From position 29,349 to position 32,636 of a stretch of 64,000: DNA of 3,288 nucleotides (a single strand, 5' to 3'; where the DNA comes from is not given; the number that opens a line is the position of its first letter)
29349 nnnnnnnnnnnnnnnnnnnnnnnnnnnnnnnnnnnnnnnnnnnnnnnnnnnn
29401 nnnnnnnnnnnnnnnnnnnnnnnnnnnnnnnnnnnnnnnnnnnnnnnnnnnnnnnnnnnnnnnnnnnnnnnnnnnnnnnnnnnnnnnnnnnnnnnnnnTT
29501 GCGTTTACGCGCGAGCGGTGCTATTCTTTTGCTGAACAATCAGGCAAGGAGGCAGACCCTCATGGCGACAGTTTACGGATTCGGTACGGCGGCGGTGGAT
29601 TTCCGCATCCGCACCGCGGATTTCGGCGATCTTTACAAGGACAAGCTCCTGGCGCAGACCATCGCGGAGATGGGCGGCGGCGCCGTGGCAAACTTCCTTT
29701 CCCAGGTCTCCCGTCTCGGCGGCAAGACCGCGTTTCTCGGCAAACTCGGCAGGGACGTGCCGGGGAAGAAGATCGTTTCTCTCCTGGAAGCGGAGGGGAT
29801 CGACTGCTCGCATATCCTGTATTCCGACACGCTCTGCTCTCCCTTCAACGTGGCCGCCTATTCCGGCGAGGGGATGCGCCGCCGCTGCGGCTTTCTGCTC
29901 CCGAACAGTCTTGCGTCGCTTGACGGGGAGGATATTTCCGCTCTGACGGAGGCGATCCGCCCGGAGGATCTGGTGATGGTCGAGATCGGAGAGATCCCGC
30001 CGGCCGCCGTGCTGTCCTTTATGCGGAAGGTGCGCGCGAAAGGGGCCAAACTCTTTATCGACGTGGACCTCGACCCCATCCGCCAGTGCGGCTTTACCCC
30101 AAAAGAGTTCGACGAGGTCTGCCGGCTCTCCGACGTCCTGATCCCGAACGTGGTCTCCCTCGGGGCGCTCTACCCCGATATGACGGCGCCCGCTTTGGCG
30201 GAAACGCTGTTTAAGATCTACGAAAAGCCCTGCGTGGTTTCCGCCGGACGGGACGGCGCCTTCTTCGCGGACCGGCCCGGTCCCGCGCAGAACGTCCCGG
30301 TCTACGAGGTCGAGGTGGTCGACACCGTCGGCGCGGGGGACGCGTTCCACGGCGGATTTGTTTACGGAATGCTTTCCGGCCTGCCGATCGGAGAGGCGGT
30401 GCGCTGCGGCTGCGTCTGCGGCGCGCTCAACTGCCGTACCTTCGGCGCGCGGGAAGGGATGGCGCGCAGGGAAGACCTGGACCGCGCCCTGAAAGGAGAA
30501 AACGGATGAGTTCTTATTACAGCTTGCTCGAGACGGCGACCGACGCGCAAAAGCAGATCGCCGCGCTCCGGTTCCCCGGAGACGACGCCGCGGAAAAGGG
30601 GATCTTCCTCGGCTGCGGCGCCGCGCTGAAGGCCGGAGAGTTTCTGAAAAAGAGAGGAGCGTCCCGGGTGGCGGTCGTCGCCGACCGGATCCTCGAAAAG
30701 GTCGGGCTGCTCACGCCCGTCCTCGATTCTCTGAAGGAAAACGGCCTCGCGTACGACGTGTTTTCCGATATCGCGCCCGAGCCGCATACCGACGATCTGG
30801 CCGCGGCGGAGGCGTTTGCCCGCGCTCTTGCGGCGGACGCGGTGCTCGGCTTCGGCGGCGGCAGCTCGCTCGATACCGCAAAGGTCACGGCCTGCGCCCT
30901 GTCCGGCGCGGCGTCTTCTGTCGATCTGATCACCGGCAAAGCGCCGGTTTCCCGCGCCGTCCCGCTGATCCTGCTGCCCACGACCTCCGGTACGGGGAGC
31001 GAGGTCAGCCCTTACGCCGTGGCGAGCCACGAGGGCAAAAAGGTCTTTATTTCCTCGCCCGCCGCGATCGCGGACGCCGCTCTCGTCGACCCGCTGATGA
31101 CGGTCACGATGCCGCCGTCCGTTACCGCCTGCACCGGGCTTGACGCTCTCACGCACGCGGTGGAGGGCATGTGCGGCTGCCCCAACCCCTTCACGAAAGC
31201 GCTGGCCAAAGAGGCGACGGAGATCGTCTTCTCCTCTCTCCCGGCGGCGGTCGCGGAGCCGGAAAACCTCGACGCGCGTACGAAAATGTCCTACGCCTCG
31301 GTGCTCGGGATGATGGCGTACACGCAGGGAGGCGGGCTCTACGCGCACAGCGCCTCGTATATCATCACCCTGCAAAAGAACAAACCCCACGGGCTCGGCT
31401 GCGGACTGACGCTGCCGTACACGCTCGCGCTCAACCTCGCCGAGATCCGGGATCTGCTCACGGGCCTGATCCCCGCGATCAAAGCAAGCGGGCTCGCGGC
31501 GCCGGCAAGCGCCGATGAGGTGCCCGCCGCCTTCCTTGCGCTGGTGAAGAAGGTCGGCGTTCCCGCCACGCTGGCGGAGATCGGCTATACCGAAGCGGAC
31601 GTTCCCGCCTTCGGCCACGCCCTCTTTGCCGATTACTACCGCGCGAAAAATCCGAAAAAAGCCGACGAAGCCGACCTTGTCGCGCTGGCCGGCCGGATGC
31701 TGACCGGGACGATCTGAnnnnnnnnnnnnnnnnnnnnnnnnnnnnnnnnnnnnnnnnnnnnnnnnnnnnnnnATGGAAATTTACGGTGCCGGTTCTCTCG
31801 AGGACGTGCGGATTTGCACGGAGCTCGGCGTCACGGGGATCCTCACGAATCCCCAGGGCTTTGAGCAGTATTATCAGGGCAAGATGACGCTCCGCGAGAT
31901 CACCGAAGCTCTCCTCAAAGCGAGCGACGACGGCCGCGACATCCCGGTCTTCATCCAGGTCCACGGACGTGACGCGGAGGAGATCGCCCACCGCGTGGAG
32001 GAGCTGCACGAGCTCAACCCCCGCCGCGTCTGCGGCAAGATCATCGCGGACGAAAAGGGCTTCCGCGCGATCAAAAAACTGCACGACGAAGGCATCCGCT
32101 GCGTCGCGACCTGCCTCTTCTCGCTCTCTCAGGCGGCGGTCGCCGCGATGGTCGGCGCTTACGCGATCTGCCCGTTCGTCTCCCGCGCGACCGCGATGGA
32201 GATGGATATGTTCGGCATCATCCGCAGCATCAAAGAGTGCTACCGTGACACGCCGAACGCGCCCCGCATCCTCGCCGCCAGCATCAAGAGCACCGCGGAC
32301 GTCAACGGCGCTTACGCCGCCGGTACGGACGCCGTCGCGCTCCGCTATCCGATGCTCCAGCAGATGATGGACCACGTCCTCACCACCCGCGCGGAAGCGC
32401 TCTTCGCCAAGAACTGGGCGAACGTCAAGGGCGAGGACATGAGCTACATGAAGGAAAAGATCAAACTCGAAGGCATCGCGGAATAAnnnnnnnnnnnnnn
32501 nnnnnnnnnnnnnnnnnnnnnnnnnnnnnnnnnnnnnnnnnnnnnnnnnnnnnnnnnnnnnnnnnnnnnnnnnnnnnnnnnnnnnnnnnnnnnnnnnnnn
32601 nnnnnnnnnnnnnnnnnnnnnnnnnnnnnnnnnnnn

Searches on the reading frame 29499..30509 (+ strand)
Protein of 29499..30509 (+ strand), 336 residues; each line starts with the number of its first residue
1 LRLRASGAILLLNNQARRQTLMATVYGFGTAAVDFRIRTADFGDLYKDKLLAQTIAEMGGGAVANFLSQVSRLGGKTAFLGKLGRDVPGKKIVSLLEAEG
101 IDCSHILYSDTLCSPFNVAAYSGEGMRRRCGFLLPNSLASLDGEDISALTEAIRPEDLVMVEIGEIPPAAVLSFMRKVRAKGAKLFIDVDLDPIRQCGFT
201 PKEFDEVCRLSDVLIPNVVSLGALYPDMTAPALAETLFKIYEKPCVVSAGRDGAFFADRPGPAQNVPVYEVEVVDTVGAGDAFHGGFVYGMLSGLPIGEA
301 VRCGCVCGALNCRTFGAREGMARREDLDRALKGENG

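Call 13: search_protein_families(library=pfam, proteins=[window:29499-30509:+], max_evalue=0.001)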
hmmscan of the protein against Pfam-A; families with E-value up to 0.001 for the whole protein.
window:29499-30509:+ (336 aa): 1 family
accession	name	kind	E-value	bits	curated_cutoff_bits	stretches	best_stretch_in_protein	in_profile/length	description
PF00294.29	PfkB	-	3.6e-38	132.1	25.8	1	27-320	6-298/302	pfkB family carbohydrate kinase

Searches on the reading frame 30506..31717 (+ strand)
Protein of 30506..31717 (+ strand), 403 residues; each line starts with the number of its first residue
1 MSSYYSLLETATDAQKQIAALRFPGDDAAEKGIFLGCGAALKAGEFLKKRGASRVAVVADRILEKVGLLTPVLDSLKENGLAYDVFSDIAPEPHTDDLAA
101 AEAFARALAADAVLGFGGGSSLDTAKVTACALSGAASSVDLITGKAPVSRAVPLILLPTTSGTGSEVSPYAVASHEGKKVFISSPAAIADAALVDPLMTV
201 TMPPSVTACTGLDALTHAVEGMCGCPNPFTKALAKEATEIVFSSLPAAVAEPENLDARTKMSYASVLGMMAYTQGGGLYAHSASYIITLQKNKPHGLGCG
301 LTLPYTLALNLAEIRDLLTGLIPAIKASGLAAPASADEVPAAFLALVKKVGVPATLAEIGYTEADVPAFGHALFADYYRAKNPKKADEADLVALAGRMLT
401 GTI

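Call 13: search_protein_families(library=pfam, proteins=[window:30506-31717:+], max_evalue=0.001)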
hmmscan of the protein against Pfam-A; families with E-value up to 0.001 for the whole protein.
window:30506-31717:+ (403 aa): 3 families
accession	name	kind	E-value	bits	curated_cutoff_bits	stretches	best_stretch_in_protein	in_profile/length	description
PF00465.25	Fe-ADH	-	3.1e-41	141.2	31.3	1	33-196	4-168/168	Iron-containing alcohol dehydrogenase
PF25137.1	ADH_Fe_C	-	3.2e-31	109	27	1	207-394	1-189/194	Fe-containing alcohol dehydrogenase family, C-terminal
PF13685.12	Fe-ADH_2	-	3.2e-12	47.1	28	1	37-132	4-97/149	Iron-containing alcohol dehydrogenase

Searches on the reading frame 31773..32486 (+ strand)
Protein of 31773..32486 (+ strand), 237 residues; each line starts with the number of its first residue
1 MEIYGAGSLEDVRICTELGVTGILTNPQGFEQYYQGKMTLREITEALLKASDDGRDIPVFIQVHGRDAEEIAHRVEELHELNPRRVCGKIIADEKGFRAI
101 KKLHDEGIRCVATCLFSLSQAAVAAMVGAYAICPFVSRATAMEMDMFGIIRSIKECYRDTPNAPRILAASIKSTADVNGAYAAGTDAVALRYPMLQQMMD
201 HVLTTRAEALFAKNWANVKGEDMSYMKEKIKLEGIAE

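Call 13: search_protein_families(library=pfam, proteins=[window:31773-32486:+], max_evalue=0.001)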
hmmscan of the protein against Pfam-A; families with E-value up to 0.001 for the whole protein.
window:31773-32486:+ (237 aa): 1 family
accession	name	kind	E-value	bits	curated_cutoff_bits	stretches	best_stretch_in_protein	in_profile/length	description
PF00923.25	TAL_FSA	-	7.1e-24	85.1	27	1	37-235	37-271/285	Transaldolase/Fructose-6-phosphate aldolase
